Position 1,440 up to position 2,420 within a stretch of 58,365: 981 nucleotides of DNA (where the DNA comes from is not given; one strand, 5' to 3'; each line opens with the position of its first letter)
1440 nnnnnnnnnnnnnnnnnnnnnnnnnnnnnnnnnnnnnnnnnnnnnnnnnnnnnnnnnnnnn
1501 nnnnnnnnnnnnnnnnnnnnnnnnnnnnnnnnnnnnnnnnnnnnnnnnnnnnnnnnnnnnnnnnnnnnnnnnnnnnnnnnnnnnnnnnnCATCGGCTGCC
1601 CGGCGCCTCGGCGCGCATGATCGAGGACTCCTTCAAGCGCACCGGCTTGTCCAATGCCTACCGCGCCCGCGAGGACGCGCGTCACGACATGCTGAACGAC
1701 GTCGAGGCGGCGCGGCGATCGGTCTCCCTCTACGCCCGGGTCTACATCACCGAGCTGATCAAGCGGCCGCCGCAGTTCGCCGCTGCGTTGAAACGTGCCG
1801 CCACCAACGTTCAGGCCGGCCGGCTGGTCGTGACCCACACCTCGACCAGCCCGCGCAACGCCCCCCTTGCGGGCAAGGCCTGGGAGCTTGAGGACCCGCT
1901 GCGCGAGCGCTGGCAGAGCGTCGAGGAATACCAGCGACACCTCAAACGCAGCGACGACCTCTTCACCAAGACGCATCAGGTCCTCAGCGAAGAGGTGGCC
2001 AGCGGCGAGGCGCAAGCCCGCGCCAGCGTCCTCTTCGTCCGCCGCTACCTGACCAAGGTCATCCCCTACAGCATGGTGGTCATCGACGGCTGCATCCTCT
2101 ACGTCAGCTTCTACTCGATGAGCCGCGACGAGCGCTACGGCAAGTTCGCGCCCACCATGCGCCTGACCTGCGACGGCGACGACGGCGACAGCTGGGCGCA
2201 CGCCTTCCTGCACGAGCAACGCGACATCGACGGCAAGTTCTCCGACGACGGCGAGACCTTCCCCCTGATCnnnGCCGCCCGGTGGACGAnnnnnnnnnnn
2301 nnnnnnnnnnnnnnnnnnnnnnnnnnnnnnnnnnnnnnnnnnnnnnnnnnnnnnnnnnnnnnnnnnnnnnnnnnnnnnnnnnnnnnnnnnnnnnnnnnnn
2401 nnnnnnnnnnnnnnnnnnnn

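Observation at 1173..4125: Two-gene module of a TIR-like protein plus a CHAT protease-FGE-sulfatase fusion: candidate undescribed conflict/immunity system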

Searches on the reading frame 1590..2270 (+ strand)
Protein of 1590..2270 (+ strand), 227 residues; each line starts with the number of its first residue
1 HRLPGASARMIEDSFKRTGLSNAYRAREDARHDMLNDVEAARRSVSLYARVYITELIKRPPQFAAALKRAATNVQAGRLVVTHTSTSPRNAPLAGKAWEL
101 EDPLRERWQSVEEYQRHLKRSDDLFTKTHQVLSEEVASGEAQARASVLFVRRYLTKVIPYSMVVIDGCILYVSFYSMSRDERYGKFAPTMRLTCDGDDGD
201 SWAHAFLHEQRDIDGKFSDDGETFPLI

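Call 28: search_solved_structures(query=A2, max_evalue=10)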
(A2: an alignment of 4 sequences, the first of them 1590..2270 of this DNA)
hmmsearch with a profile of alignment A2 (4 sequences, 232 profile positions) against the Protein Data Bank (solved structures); distinct sequences matched with E-value up to 10: 7.
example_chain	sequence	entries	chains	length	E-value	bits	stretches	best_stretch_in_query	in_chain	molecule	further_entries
8bd7_L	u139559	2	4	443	0.24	14.2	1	58-140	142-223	Clusterin-associated protein 1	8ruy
9ugr_A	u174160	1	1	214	1.1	12.1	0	116-145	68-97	Syn-F4-Link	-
3lll_A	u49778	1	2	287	2.5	10.9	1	60-161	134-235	Protein kinase C and casein kinase substrate in neurons protein 2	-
3q0k_A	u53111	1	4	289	2.8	10.7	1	60-161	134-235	Protein kinase C and casein kinase substrate in neurons protein 2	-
3abh_A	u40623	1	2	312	3.8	10.2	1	60-161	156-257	Protein kinase C and casein kinase substrate in neurons protein 2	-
3aco_A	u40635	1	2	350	4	10.2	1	60-161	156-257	Protein kinase C and casein kinase substrate in neurons protein 2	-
3haj_A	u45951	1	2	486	8.9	9.1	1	60-161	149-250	human PACSIN2 F-BAR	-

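Call 34: search_protein_representatives(alignment_id=A2)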
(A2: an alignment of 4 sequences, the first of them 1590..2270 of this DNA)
Query: 4 sequences, 232 profile positions. Proteins with E-value up to 0.001 (for the whole library): 62; up to 1e-10: 56; up to 1e-30: 29. The best 62 are listed.
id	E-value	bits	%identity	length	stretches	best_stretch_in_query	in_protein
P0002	4.4e-117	406.0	-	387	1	1-232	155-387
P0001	5.1e-107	373.1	-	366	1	8-232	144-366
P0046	2.5e-77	276.0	-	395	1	4-232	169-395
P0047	1.2e-76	273.7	-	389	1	12-232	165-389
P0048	4.3e-72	258.8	-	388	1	8-232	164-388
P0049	8.8e-66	238.2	-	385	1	2-220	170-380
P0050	4.0e-65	236.0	-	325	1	13-232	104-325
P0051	1.5e-63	230.9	-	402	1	12-226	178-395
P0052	2.6e-60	220.3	-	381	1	7-223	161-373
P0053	8.9e-60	218.5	-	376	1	5-220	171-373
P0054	1.0e-55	205.3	-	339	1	12-232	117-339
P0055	2.5e-54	200.7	-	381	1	9-224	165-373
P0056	4.6e-53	196.5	-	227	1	13-222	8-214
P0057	4.5e-51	190.0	-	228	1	4-215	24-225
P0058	3.0e-50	187.4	-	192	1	37-224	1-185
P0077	1.1e-23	100.4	-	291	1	14-227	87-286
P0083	1.1e-18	84.1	-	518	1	13-225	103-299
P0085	1.3e-15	74.0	-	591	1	20-224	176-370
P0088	6.0e-15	71.8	-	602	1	19-199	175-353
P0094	1.3e-13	67.5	-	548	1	25-224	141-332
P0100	2.6e-08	50.1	-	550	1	19-228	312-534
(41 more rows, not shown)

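Call 39: search_protein_families(library=padloc, proteins=[P0046, P0085, P0088, P0083, P0094, P0100], max_evalue=0.01)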
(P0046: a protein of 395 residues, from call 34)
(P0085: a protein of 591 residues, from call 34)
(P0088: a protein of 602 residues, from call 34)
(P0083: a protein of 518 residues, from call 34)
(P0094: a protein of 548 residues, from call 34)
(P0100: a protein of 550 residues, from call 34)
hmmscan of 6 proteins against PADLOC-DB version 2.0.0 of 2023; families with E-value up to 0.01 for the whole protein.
P0046 (395 aa): 9 families
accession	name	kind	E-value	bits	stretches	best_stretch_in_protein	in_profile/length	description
PDLC00731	Effector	-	4e-37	125.8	1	2-154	153-302/306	TIR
PDLC00729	Effector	-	3.3e-36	123.3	1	2-155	2-146/310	TIR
PDLC00732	Effector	-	2.9e-32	109.8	1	2-126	149-275/301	TIR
PDLC02371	PycTIR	-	1.7e-27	94.6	1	2-153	150-285/288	-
PDLC05005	PDC-S35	-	5e-16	57.2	1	13-125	128-239/264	-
PDLC05007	PDC-S35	-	1.1e-13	49.5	1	2-125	132-254/278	-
PDLC05004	PDC-S35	-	2.2e-13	48.4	1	3-125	119-241/265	-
PDLC05006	PDC-S35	-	1e-09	36.1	1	41-124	119-206/231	-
PDLC05003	PDC-S35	-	8.8e-09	33.3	1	49-123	134-214/245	-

P0085 (591 aa): 0 families

P0088 (602 aa): 0 families

P0083 (518 aa): 0 families

P0094 (548 aa): 0 families

P0100 (550 aa): 3 families
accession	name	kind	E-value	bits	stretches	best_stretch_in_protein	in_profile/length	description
PDLC00758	Effector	-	3.7e-11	40.9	1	51-195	44-188/331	Phospholipase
PDLC00757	Effector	-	3.9e-09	34.3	1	51-196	47-194/331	Phospholipase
PDLC00755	Effector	-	0.0028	14.8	0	20-85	16-82/311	Phospholipase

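Call 40: search_protein_families(library=pfam, proteins=[P0085, P0088, P0083, P0094, P0100, P0077], max_evalue=0.001)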
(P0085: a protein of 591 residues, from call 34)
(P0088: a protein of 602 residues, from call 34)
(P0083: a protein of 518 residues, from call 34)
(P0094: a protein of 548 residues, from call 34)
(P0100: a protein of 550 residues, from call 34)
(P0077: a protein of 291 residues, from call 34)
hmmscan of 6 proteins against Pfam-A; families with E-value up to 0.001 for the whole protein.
P0085 (591 aa): 4 families
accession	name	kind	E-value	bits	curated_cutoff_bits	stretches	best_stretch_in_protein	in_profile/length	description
PF13419.12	HAD_2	-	1.1e-22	81.4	23.8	1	376-553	1-175/178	Haloacid dehalogenase-like hydrolase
PF13271.11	DUF4062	-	1.5e-19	70.4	24.7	1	10-89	2-82/82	Domain of unknown function (DUF4062)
PF00702.32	Hydrolase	-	5.7e-17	63.2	26.4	1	373-542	1-183/191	haloacid dehalogenase-like hydrolase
PF13242.12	Hydrolase_like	-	0.0008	19.7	22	0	513-549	4-41/75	HAD-hyrolase-like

P0088 (602 aa): 4 families
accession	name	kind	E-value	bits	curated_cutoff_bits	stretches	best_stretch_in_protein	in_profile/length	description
PF13419.12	HAD_2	-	6.5e-25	88.7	23.8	1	381-555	3-177/178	Haloacid dehalogenase-like hydrolase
PF13271.11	DUF4062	-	5.8e-20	71.7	24.7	1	6-88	1-82/82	Domain of unknown function (DUF4062)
PF00702.32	Hydrolase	-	1.1e-17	65.6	26.4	1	376-550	1-191/191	haloacid dehalogenase-like hydrolase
PF13242.12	Hydrolase_like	-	2e-05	24.8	22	1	513-557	4-49/75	HAD-hyrolase-like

P0083 (518 aa): 3 families
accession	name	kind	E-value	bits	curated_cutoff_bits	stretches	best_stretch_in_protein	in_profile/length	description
PF13419.12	HAD_2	-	1.6e-24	87.5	23.8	1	304-482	1-176/178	Haloacid dehalogenase-like hydrolase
PF00702.32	Hydrolase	-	2.5e-19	70.9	26.4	1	303-477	3-190/191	haloacid dehalogenase-like hydrolase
PF13242.12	Hydrolase_like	-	4.1e-05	23.8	22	1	441-479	4-43/75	HAD-hyrolase-like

P0094 (548 aa): 4 families
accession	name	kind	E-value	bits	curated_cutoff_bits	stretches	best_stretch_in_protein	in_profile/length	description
PF13419.12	HAD_2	-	3.8e-25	89.5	23.8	1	340-515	3-176/178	Haloacid dehalogenase-like hydrolase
PF00702.32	Hydrolase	-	2.7e-18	67.5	26.4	1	337-511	3-191/191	haloacid dehalogenase-like hydrolase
PF13242.12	Hydrolase_like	-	1.6e-07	31.6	22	1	474-525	4-56/75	HAD-hyrolase-like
PF12710.13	HAD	-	0.00028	21.8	27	1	339-507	2-188/189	haloacid dehalogenase-like hydrolase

P0100 (550 aa): 1 family
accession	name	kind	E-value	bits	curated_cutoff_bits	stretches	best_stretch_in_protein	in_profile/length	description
PF01734.28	Patatin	-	4.7e-18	66.5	27.7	1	18-195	1-186/191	Patatin-like phospholipase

P0077 (291 aa): 0 families

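Call 44: find_related_loci(query=A4, collection=metagenome_contigs, flank=6000)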
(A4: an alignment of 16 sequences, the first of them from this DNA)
Query A4 (217 aa) in metagenome_contigs; peptide patterns used: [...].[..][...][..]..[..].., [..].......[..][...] (x = any residue, [..] = any of these).
41 stretches matched a pattern; 3 encode a relative of the query (tblastn E <= 1e-3); 3 distinct loci.
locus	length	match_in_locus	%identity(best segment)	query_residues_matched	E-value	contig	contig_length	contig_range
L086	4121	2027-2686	51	1-217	1e-66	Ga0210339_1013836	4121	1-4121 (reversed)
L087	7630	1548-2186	42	5-215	2e-51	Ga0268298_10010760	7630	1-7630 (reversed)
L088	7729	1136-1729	36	5-204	3e-42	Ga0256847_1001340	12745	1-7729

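Call 47: find_related_loci(query=A4, collection=viral_contigs, flank=6000)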
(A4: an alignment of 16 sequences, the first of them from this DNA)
Query A4 (217 aa) in viral_contigs; peptide patterns used: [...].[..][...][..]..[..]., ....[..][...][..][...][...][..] (x = any residue, [..] = any of these).
12 stretches matched a pattern, but none encodes a relative of the query by tblastn (E <= 1e-3).

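Call 48: search_protein_families(library=pfam, proteins=[L087:1002-2195:+, L087:2314-2949:+, L087:3010-3696:+, L087:3757-6975:-, L088:623-1768:+, L088:1768-2580:+, L088:3084-4904:-, L088:4904-7108:-, L087:275-658:+, L088:315-626:+], max_evalue=0.01)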
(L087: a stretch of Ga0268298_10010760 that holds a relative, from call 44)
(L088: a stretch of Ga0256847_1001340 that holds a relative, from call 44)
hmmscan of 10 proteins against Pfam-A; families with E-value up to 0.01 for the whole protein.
L087:1002-2195:+ (397 aa): 1 family
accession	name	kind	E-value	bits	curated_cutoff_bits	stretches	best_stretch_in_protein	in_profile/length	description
PF10137.14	CAP12-PCTIR_TIR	-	1.5e-29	102.9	24.7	1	7-130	1-118/119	CAP12/Pycsar effector protein, TIR domain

L087:2314-2949:+ (211 aa): 3 families
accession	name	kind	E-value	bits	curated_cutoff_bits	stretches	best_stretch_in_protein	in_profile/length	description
PF01205.25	UPF0029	-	2.2e-30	105.2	27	1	20-124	2-106/107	Uncharacterized protein family UPF0029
PF09186.17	DUF1949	-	6.2e-11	42.5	23.7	1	141-196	1-56/56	Domain of unknown function (DUF1949)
PF00679.30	EFG_C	-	0.0036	17.7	27.9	1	135-196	5-68/89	Elongation factor G C-terminus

L087:3010-3696:+ (228 aa): 0 families

L087:3757-6975:- (1072 aa): 23 families
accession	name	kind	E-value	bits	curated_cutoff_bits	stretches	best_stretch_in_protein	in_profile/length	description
PF00069.31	Pkinase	-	6.9e-50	170.3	31.7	1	10-252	1-253/263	Protein kinase domain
PF07714.23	PK_Tyr_Ser-Thr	-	1.1e-36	126.9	23.1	1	12-252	3-250/258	Protein tyrosine and serine/threonine kinase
PF07719.23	TPR_2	-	3.2e-21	74.1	27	0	822-853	1-32/34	Tetratricopeptide repeat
PF13424.12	TPR_12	-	1.6e-17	63.9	30.1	2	821-892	2-75/77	Tetratricopeptide repeat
PF00515.34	TPR_1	-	1e-16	60.4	27.8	1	867-888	6-27/34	Tetratricopeptide repeat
PF17874.7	TPR_MalT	-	3.7e-16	59.8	45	2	795-1046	14-264/336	MalT-like TPR region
PF13181.12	TPR_8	-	1.6e-09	37.6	25.7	0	987-1009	6-28/34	Tetratricopeptide repeat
PF13374.12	TPR_10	-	7.9e-09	35.7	27.5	0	785-810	5-30/42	Tetratricopeptide repeat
PF13432.12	TPR_16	-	6.7e-08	33.3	32.7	1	787-849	2-58/65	Tetratricopeptide repeat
PF13428.12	TPR_14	-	1.3e-07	32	23.5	0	784-816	3-35/44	Tetratricopeptide repeat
PF14559.12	TPR_19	-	4.7e-07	30.5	25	0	782-822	25-66/68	Tetratricopeptide repeat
PF13414.12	TPR_11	-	7.3e-06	26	26.8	1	869-889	1-21/42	TPR repeat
PF24883.2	NPHP3_N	-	8.9e-06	26.4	24.8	1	341-482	21-162/164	Nephrocystin 3, N-terminal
PF25201.1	nSTAND6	-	4.2e-05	24.1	27.7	1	328-481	4-142/148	Novel STAND NTPase 6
PF20720.3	nSTAND3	-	8.2e-05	22.8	27.2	1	331-363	6-38/155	Novel STAND NTPase 3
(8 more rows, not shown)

L088:623-1768:+ (381 aa): 1 family
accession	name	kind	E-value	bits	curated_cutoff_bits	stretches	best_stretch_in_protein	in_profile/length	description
PF10137.14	CAP12-PCTIR_TIR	-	1.8e-32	112.3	24.7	1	4-124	1-118/119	CAP12/Pycsar effector protein, TIR domain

L088:1768-2580:+ (270 aa): 3 families
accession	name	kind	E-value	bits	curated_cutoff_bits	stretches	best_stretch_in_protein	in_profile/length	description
PF03031.24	NIF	-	0.00058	20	21.8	1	10-91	3-91/160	NLI interacting factor-like phosphatase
PF21141.3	T6PP_C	-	0.00065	19.5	26.7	1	146-239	143-240/267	Trehalose-6-phosphate phosphatase, C-terminal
PF08282.18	Hydrolase_3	-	0.00095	19.4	20.9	0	106-226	111-221/255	haloacid dehalogenase-like hydrolase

L088:3084-4904:- (606 aa): 9 families
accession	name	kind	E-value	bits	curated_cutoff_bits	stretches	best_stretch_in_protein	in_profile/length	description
PF13247.11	Fer4_11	-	1.7e-21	76.7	26.2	1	113-203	7-98/100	4Fe-4S dicluster domain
PF04976.17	DmsC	-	1.9e-18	67.3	22.3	1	286-568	6-275/275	DMSO reductase anchor subunit (DmsC)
PF00037.32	Fer4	-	1.7e-08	34.3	21.1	2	145-164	4-23/24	4Fe-4S binding domain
PF12797.12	Fer4_2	-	4.5e-08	33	24.5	2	141-161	2-22/22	4Fe-4S binding domain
PF12838.12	Fer4_7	-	3.9e-07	30.9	27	1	116-163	2-52/52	4Fe-4S dicluster domain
PF13187.11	Fer4_9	-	8.8e-07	29.3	27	1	70-132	1-51/52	4Fe-4S dicluster domain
PF13237.11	Fer4_10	-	2.3e-06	27.9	25.5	1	142-195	2-52/53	4Fe-4S dicluster domain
PF12837.12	Fer4_6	-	0.00011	22.4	25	1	145-164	5-24/24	4Fe-4S binding domain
PF25160.1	LdpA_Fe-S-bd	-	0.00014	22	27.6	1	118-162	4-41/49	LdpA Fe-S cluster-binding domain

L088:4904-7108:- (734 aa): 3 families
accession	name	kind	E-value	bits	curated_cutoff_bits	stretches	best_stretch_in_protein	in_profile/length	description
PF00384.28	Molybdopterin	-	9.2e-70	235.9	24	1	80-506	4-353/353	Molybdopterin oxidoreductase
PF01568.27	Molydop_binding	-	6.1e-27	94.3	26.8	1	607-710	1-108/110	Molydopterin dinucleotide binding domain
PF04879.21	Molybdop_Fe4S4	-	4.7e-11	42.9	22.7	1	21-65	3-46/55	Molybdopterin oxidoreductase Fe4S4 domain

L087:275-658:+ (127 aa): 0 families

L088:315-626:+ (103 aa): 3 families
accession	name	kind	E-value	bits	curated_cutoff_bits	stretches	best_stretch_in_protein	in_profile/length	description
PF13419.12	HAD_2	-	1e-12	49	23.8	1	2-67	114-178/178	Haloacid dehalogenase-like hydrolase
PF00702.32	Hydrolase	-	1.2e-09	39.3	26.4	1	5-61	136-191/191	haloacid dehalogenase-like hydrolase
PF13242.12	Hydrolase_like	-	2.4e-05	24.6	22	1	23-76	3-57/75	HAD-hyrolase-like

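Call 60: search_protein_families(library=pfam, alignment_id=A4, max_evalue=10)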
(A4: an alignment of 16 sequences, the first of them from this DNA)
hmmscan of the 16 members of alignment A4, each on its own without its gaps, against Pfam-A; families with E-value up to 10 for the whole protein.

A. member 1, seq(217 aa): 2 families
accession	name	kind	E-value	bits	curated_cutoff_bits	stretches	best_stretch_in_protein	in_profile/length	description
PF24422.1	DUF7552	-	0.059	14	27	1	64-123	14-73/76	Domain of unknown function (DUF7552)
PF13072.11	MciZ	-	0.27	11.5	22.2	1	83-96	12-25/37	Mother cell inhibitor of FtsZ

B. families by the number of members that match (of 16 scanned): 15 families
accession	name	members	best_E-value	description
PF05289.16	BLYB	1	0.0037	Borrelia hemolysin accessory protein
PF17276.7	DUF5341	1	0.0062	Family of unknown function (DUF5341)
PF05575.17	V_cholerae_RfbT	1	0.042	Vibrio cholerae RfbT protein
PF24422.1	DUF7552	1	0.059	Domain of unknown function (DUF7552)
PF18476.7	PIN_8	1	0.095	PIN like domain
PF07225.17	NDUF_B4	1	0.095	NADH-ubiquinone oxidoreductase B15 subunit (NDUFB4)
PF11249.13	DUF3047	1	0.095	Protein of unknown function (DUF3047)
PF22745.1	Nlig-Ia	1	0.096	DNA ligase-like, N-terminal NAD+-binding domain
PF21640.2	LytM_N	1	0.13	LytM, N-terminal domain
PF25557.1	GAUT_1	1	0.14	Galacturonosyltransferase domain 1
PF19933.4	DUF6396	1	0.15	Domain of unknown function (DUF6396)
PF14904.11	FAM86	1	0.15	Family of unknown function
PF05320.17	Pox_RNA_Pol_19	1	0.16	Poxvirus DNA-directed RNA polymerase 19 kDa subunit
PF21996.1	HisZ-like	1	0.21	Histidyl-tRNA synthetase HisZ, C-terminal domain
PF13072.11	MciZ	1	0.27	Mother cell inhibitor of FtsZ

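Call 76: find_encoding_contigs(protein=P0055, flank=6000, max_places=3)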
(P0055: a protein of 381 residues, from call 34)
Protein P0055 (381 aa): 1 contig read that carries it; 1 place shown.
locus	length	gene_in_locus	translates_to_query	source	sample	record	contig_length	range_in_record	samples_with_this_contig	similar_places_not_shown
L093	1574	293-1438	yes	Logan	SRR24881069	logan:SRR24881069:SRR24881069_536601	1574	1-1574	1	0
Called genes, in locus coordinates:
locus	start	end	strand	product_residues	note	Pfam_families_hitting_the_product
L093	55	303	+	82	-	-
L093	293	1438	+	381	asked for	-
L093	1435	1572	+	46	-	?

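Call 96: search_dna_similar(query=P0085, collection=plasmids, mode=protein, max_evalue=0.00001, max_rows=15)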
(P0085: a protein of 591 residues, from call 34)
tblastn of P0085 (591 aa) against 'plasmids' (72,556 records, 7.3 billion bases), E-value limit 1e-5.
Records with a match: 211; places in all: 214; records where one place covers at least 80% of the query: 0.
Best place of each record, by identity: <60% 211.
By first word of the organism name: Staphylococcus 192; Acinetobacter 6; Bacillus 2; Vibrio 1; Priestia 1; Tenacibaculum 1; Salmonella 1; Sinorhizobium 1; Paraburkholderia 1; Paenarthrobacter 1; and 4 more.
By predicted mobility (MOB-suite, as given by PLSDB): mobilizable 195; non-mobilizable 13; conjugative 3.
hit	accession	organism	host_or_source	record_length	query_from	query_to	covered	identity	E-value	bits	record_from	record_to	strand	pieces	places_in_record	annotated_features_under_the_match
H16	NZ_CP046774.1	Vibrio alginolyticus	wound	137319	7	198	32%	30.8%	6e-19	99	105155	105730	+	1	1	DUF4062 domain-containing protein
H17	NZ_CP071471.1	Priestia megaterium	whole organism,Hypersaline environment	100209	7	178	29%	33.5%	5e-19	99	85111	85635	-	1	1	DUF4062 domain-containing protein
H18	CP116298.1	Tenacibaculum finnmarkense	Atlantic salmon (Salmo salar ...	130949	7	177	29%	33.5%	4e-17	93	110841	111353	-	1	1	DUF4062 domain-containing protein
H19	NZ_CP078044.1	Acinetobacter junii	whole organism,washroom sink in ...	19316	7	163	27%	35.0%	8e-20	101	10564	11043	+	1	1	DUF4062 domain-containing protein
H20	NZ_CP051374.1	Salmonella enterica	bovine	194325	7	178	29%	31.6%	1e-16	92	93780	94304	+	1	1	DUF4062 domain-containing protein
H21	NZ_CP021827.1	Sinorhizobium meliloti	Medicago truncatula,Single Cell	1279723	7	177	29%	31.3%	2e-14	85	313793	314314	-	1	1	record has no annotation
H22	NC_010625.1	Paraburkholderia phymatum STM815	-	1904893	3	163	27%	32.4%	2e-14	84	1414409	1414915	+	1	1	record has no annotation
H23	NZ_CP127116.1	Paenarthrobacter sp. R1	cell culture,sediment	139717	7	163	27%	31.9%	6e-17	93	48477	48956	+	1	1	DUF4062 domain-containing protein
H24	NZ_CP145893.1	Paenibacillus amylolyticus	whole organism,soil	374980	1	170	29%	27.1%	8e-9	67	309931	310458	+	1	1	DUF4062 domain-containing protein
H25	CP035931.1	Acinetobacter baumannii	Homo sapiens,blood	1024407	7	165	27%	28.5%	1e-7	63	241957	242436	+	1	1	DUF4062 domain-containing protein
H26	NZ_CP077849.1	Acinetobacter baumannii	Homo sapiens,Rectal swab_P28_BU14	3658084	7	165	27%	28.5%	1e-7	63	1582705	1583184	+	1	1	none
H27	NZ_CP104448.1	Acinetobacter baumannii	Homo sapiens,sputum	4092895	7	165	27%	28.5%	1e-7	63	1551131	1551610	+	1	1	none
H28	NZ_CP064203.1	Acinetobacter baumannii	Homo sapiens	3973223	7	165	27%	28.5%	2e-7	62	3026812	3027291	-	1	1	none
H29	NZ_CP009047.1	Staphylococcus epidermidis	clinical isolate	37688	5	130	21%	34.4%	4e-12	77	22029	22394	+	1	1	DUF4062 domain-containing protein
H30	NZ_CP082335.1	Exiguobacterium acetylicum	water,Urban freshwater pond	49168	7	112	18%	38.9%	8e-11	73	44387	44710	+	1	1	DUF4062 domain-containing protein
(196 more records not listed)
